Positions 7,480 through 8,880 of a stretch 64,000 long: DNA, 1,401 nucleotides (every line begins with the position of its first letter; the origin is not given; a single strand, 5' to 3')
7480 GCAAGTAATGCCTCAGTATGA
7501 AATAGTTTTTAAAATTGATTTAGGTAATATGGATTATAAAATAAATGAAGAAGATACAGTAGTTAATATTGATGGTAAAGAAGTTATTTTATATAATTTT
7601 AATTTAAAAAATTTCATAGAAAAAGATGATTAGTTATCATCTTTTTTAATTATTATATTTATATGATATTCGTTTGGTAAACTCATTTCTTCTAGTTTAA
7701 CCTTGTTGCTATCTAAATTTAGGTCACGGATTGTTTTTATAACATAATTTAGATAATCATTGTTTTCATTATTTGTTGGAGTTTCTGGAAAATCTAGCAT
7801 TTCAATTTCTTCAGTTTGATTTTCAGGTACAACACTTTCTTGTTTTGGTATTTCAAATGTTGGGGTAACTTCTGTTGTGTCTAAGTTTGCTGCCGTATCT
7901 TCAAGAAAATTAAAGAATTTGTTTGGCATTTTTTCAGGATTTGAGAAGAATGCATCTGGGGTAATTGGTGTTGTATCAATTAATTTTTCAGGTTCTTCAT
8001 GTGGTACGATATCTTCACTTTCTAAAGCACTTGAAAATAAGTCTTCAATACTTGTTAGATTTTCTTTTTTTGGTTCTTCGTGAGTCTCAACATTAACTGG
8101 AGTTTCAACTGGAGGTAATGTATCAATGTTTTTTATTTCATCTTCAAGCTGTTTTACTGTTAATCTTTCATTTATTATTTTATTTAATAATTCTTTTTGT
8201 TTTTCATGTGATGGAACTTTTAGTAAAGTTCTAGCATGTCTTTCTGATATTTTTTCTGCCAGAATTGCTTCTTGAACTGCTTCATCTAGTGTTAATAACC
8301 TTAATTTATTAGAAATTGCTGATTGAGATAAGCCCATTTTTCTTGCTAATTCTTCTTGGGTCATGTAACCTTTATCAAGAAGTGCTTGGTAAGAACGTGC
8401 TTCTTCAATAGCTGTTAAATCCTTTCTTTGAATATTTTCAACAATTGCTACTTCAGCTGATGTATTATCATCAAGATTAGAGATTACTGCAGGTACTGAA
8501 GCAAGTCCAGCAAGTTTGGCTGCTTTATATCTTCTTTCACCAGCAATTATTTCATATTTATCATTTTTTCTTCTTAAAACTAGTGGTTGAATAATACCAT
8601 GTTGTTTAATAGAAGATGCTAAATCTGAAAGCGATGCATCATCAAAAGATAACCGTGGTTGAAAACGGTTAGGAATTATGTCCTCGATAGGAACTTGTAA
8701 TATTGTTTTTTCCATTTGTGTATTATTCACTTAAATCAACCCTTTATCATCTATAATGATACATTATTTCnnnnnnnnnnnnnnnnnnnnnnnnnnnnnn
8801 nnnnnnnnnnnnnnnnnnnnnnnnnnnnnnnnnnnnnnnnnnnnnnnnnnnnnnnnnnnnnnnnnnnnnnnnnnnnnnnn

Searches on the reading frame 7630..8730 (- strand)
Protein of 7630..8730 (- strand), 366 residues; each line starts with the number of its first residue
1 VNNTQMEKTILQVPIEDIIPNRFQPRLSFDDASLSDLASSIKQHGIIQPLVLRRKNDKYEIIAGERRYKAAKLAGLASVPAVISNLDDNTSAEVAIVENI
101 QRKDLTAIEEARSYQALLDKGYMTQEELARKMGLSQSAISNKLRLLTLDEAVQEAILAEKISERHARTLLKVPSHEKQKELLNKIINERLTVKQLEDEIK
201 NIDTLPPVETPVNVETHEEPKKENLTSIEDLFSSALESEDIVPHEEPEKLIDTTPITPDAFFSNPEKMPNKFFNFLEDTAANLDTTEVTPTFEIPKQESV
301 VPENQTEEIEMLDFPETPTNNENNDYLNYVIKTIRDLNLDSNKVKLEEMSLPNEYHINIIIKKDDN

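Call 8: search_protein_families(library=pfam, proteins=[window:7630-8730:-])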
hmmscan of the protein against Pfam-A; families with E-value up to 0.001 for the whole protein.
window:7630-8730:- (366 aa): 5 families
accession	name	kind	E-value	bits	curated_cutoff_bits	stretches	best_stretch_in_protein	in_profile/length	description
PF02195.25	ParB_N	-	1.9e-33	114.8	26.3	1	9-101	2-95/95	ParB N-terminal domain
PF17762.8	HTH_ParB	-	2.5e-33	114.7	22.6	1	103-202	1-100/102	ParB HTH domain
PF01381.28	HTH_3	-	9e-05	22.9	23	1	117-141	4-28/55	Helix-turn-helix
PF01978.25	TrmB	-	0.00016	21.9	25.6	1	110-153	10-53/68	Sugar-specific transcriptional regulator TrmB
PF13412.12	HTH_24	-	0.00028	20.8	21.9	1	115-146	10-41/48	Winged helix-turn-helix DNA-binding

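Call 14: search_solved_structures(query=window:7630-8730:-, show_alignments=4)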
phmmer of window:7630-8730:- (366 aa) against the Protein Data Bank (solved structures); distinct sequences matched with E-value up to 0.001: 14.
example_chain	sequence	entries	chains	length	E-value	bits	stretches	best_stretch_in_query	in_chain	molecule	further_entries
7nfu_A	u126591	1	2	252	2.1e-56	194.9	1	4-200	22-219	Nucleoid occlusion protein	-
7ng0_A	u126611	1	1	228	2.2e-56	194.8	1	10-200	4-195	Nucleoid occlusion protein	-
7ol9_A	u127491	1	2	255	1.1e-52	182.6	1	7-200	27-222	Nucleoid occlusion protein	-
6sdk_A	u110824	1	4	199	8.8e-51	176.4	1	8-202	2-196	Stage 0 sporulation protein J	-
4umk_A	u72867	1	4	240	7.3e-47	163.5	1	9-200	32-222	PROBABLE CHROMOSOME-PARTITIONING PROTEIN PARB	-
1vz0_A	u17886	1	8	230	1.9e-46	162.1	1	10-197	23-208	Chromosome-partitioning protein Spo0J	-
7bnk_A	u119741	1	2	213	5.5e-41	144.2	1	10-197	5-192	ParB family protein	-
7o0n_A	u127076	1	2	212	3.7e-40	141.5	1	10-197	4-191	ParB family protein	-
7bnr_A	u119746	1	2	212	3.8e-40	141.4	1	10-197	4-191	ParB family protein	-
6t1f_A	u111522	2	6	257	4.4e-36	128.1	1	12-196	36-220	Chromosome-partitioning protein ParB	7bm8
6y93_A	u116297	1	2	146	5.6e-26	94.9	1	91-200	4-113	Nucleoid occlusion protein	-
6s6h_A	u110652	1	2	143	1.6e-14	57.3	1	93-196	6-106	Chromosome-partitioning protein ParB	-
8qa8_A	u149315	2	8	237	7.6e-13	51.7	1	22-161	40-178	Transcriptional repressor protein KorB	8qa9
1r71_A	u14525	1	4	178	1.2e-05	28.1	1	67-161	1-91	Transcriptional repressor protein korB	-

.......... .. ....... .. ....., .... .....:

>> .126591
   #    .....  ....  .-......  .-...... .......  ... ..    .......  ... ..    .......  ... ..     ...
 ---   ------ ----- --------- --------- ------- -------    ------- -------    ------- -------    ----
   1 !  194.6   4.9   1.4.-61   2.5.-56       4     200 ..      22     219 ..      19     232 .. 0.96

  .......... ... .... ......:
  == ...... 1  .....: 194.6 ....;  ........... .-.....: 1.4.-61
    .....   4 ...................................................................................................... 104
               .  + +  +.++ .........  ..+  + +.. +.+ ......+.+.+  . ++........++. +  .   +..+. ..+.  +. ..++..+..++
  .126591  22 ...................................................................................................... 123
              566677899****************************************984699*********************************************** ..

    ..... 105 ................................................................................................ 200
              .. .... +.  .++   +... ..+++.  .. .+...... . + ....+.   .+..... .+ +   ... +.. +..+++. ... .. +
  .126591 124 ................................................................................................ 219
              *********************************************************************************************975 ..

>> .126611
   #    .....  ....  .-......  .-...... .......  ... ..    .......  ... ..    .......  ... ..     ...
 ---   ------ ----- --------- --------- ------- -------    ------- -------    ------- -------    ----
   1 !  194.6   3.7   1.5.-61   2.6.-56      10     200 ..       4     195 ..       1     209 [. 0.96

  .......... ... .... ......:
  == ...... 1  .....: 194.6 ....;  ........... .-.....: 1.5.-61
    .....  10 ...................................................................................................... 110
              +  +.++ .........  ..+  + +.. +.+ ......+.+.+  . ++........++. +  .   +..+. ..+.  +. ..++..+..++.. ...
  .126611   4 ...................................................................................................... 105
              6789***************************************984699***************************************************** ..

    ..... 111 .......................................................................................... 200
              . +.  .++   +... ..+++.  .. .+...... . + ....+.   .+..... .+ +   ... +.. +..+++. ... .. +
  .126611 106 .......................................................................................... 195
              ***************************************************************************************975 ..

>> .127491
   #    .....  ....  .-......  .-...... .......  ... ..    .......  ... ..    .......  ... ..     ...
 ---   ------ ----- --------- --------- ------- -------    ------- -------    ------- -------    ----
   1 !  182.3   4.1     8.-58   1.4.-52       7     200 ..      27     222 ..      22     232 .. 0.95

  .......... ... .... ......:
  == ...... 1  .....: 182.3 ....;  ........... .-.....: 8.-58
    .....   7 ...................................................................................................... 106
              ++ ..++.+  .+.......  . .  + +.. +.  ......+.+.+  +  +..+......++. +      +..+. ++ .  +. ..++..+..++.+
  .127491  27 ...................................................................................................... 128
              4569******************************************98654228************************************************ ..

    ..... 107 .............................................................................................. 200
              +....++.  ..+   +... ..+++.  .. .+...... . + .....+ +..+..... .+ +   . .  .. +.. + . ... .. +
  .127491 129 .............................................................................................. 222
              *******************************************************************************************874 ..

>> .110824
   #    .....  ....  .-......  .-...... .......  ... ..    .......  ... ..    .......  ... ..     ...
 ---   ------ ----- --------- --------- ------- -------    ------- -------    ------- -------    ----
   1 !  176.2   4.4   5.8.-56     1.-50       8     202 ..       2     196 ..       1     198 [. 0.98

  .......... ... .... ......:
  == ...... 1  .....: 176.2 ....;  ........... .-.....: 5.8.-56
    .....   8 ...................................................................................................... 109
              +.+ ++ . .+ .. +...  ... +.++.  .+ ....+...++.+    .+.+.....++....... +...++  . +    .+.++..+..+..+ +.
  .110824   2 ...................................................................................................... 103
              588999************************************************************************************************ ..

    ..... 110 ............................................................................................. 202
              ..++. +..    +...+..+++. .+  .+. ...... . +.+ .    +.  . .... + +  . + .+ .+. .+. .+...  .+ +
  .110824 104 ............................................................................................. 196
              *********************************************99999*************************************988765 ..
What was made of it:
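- On Noc-NBS system: The ORF is maximal, and its residue 4-7 aligns to residue 22-27 of the Noc chains (call 14).
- Checked: One statement needs correcting: a ParB-family gene is in the window at 7630-8730(-) (calls 8, 14).
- ParB-family repressors such as KorB appeared among the PDB matches (call 14).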

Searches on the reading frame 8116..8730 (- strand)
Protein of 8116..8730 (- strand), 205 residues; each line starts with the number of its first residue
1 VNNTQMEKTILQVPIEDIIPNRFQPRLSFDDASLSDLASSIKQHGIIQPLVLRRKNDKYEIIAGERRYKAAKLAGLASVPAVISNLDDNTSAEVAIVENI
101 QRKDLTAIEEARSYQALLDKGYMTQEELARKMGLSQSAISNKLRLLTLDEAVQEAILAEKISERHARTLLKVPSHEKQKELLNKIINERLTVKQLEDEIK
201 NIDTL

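Call 23: find_homologous_proteins(query=window:8119-8715:-, max_evalue=1e-30)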
Query seq(199 aa) (199 aa): 7585 proteins with E <= 1e-30 among 8000 candidates; the best 120 are listed.
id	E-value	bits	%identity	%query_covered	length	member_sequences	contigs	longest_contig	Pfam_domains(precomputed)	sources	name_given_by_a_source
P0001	2.8e-115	400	100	100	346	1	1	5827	PF17762.9,PF02195.27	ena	-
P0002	1.3e-110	385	95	100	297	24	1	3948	PF17762.9,PF02195.27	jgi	-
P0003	3.1e-110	384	95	100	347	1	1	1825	PF10150.15,PF17762.9,PF02195.27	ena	-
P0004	3.2e-109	381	93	99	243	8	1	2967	PF17762.9,PF02195.27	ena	-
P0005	8.7e-109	379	93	99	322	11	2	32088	PF17762.9,PF02195.27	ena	-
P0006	1.6e-107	375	93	99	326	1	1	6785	PF17762.9,PF02195.27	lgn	-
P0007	5.5e-101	354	87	99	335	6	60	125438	PF17762.9,PF02195.27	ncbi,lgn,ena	-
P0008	4.3e-100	351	87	98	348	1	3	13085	PF17762.9,PF02195.27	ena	-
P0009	1.1e-99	350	88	97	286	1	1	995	PF17762.9,PF02195.27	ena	-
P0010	1.4e-99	349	94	90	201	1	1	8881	PF17762.9,PF02195.27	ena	-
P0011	1.7e-99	349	86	98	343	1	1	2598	PF17762.9,PF02195.27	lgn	-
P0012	2.6e-99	348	88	97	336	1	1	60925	PF17762.9,PF02195.27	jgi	-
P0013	3.0e-99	348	89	94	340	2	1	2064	PF17762.9,PF02195.27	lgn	-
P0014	5.3e-99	347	86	100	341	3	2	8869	PF17762.9,PF02195.27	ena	-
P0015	1.1e-98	346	86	97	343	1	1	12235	PF17762.9,PF02195.27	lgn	-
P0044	2.7e-86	306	75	99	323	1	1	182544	PF01381.29,PF17762.9,PF02195.27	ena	-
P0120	1.1e-81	291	72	98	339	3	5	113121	PF01381.29,PF17762.9,PF02195.27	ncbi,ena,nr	ncbi:MAG: ParB/RepB/Spo0J family partition protein [Firmicutes bacterium]|nr:ParB/RepB/Spo0J family 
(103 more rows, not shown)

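Call 26: find_encoding_contigs(protein=P0007, flank=10000, max_places=4)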
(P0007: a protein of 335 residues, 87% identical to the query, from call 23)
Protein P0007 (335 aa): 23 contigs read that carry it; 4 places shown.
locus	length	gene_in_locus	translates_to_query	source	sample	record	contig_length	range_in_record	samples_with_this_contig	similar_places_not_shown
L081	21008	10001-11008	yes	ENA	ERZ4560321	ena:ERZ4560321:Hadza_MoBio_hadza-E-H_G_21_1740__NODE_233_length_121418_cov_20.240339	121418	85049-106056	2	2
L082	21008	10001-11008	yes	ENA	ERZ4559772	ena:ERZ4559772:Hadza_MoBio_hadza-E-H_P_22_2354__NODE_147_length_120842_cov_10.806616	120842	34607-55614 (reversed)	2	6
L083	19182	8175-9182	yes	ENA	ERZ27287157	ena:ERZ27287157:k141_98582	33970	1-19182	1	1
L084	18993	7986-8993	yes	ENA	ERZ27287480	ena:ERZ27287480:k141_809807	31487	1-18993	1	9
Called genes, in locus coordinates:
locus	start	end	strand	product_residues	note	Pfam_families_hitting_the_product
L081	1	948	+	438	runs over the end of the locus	PF13173:AAA_14, PF13635:DUF4143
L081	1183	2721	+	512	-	-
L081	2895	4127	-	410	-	PF00872:Transposase_mut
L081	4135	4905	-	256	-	PF00872:Transposase_mut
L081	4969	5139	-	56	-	-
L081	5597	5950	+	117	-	PF01381:HTH_3, PF12844:HTH_19, PF13560:HTH_31 (weak)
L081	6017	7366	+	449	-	PF10396:TrmE_N, PF00350:Dynamin_N (faint), PF12631:MnmE_helical, PF01926:MMR_HSR1, PF02421:FeoB_N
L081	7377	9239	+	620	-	PF01134:GIDA, PF21680:GIDA_C_1st, PF13932:SAM_GIDA_C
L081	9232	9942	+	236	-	PF02527:GidB, PF13847:Methyltransf_31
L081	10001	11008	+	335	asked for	PF02195:ParB_N, PF17762:HTH_ParB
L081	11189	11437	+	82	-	-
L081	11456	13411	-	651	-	PF00912:Transgly, PF00905:Transpeptidase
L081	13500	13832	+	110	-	-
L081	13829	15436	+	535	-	PF03485:Arg_tRNA_synt_N, PF00750:tRNA-synt_1d, PF01406:tRNA-synt_1e (faint), PF09334:tRNA-synt_1g (faint), PF05746:DALR_1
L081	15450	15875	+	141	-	-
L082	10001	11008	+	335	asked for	PF02195:ParB_N, PF17762:HTH_ParB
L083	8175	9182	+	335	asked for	PF02195:ParB_N, PF17762:HTH_ParB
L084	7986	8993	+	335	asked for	PF02195:ParB_N, PF17762:HTH_ParB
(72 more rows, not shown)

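Call 43: find_encoding_contigs(protein=P0120, flank=10000, max_places=1)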
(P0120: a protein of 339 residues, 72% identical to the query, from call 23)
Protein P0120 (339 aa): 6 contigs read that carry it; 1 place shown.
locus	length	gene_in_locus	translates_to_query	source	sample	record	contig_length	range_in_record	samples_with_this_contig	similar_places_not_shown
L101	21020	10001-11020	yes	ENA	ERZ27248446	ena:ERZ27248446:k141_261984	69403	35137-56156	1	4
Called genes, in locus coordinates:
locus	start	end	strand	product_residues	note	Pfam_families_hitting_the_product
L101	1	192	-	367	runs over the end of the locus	PF02463:SMC_N, PF13175:AAA_15 (weak), PF13476:AAA_23, PF13514:AAA_27 (weak), PF13304:AAA_21 (faint), PF10088:DUF2326 (weak)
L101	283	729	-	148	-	PF06338:ComK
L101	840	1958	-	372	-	PF00712:DNA_pol3_beta, PF02767:DNA_pol3_beta_2, PF02768:DNA_pol3_beta_3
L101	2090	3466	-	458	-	PF11638:DnaA_N (weak), PF00308:Bac_DnaA, PF01637:ATPase_2 (weak), PF01695:IstB_IS21 (weak), PF13173:AAA_14 (weak), PF08299:Bac_DnaA_C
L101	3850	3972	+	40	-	PF00468:Ribosomal_L34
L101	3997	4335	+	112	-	PF00825:Ribonuclease_P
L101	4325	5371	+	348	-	PF02096:60KD_IMP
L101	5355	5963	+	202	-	PF13083:KH_KhpA-B (weak), PF01424:R3H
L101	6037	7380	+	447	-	PF10396:TrmE_N, PF00350:Dynamin_N (faint), PF12631:MnmE_helical, PF01926:MMR_HSR1, PF02421:FeoB_N, PF04548:AIG1 (weak)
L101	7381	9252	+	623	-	PF00890:FAD_binding_2 (faint), PF01134:GIDA, PF07992:Pyr_redox_2 (faint), PF12831:FAD_oxidored (weak), PF21680:GIDA_C_1st, PF13932:SAM_GIDA_C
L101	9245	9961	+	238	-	PF02527:GidB, PF05175:MTS (weak), PF13847:Methyltransf_31 (weak)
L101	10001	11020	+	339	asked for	PF02195:ParB_N, PF17762:HTH_ParB, PF01381:HTH_3 (faint)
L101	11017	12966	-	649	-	PF00912:Transgly, PF20612:SHOCT_2 (faint), PF00905:Transpeptidase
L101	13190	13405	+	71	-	-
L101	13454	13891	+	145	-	-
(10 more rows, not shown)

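Call 44: find_encoding_contigs(protein=P0044, flank=10000, max_places=1)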
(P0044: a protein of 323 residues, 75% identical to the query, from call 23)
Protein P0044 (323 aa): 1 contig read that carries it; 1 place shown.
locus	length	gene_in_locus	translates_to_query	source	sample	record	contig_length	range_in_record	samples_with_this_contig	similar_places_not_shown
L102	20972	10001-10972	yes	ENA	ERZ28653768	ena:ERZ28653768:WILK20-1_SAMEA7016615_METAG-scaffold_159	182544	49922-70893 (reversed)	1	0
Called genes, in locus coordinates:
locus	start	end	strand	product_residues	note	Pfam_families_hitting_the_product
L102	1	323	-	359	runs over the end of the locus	PF02463:SMC_N, PF13175:AAA_15, PF13476:AAA_23, PF13555:AAA_29 (faint), PF13304:AAA_21 (weak)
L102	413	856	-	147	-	PF06338:ComK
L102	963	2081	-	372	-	PF00712:DNA_pol3_beta, PF02767:DNA_pol3_beta_2, PF02768:DNA_pol3_beta_3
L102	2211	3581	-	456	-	PF11638:DnaA_N, PF00308:Bac_DnaA, PF01637:ATPase_2 (weak), PF01695:IstB_IS21 (faint), PF00004:AAA (faint), PF13173:AAA_14 (weak), PF08299:Bac_DnaA_C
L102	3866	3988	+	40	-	PF00468:Ribosomal_L34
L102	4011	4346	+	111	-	PF00825:Ribonuclease_P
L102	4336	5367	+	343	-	PF02096:60KD_IMP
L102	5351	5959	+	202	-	PF13083:KH_KhpA-B, PF01424:R3H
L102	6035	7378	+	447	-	PF10396:TrmE_N, PF12631:MnmE_helical, PF01926:MMR_HSR1, PF02421:FeoB_N, PF04548:AIG1 (weak)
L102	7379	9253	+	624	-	PF01134:GIDA, PF07992:Pyr_redox_2 (faint), PF21680:GIDA_C_1st, PF13932:SAM_GIDA_C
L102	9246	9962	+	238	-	PF02527:GidB, PF13847:Methyltransf_31 (weak)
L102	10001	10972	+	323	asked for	PF02195:ParB_N, PF17762:HTH_ParB, PF01381:HTH_3 (weak)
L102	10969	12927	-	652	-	PF00912:Transgly, PF00905:Transpeptidase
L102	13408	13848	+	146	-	-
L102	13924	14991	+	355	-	PF03462:PCRF, PF00472:RF-1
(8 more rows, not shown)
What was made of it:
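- The canonical noc-soj-spo0J operon is reduced to the Noc-type gene alone throughout the clade (calls 26, 43, 44).
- Tried and rejected: I made synteny look-ups around four orthologues of the Noc-type gene (calls 26, 43, 44).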

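Call 76: search_protein_representatives(protein=window:8116-8730:-)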
Query: 205 residues. Proteins with E-value up to 0.001 (for the whole library): 92590; up to 1e-10: 51382; up to 1e-30: 8792. The best 150 are listed.
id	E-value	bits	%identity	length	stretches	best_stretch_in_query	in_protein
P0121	5.5e-109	378.3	91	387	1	1-204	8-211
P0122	4.7e-94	329.7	78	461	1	1-201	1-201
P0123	1.5e-84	298.7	72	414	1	6-204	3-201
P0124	1.1e-83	296.0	71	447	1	8-202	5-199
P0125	1.7e-83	295.4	70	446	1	5-202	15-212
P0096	5.0e-83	293.8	72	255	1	7-201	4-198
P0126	6.9e-83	293.3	72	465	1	6-200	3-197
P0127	7.6e-83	293.2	72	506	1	6-202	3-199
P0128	2.1e-82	291.7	72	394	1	7-202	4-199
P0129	2.2e-82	291.7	70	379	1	6-204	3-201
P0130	3.7e-82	291.0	70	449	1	6-202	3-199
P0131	4.8e-82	290.6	70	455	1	5-203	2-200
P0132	7.2e-82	290.0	70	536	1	5-201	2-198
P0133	1.6e-81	288.9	73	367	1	8-201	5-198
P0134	1.9e-81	288.7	71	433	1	6-202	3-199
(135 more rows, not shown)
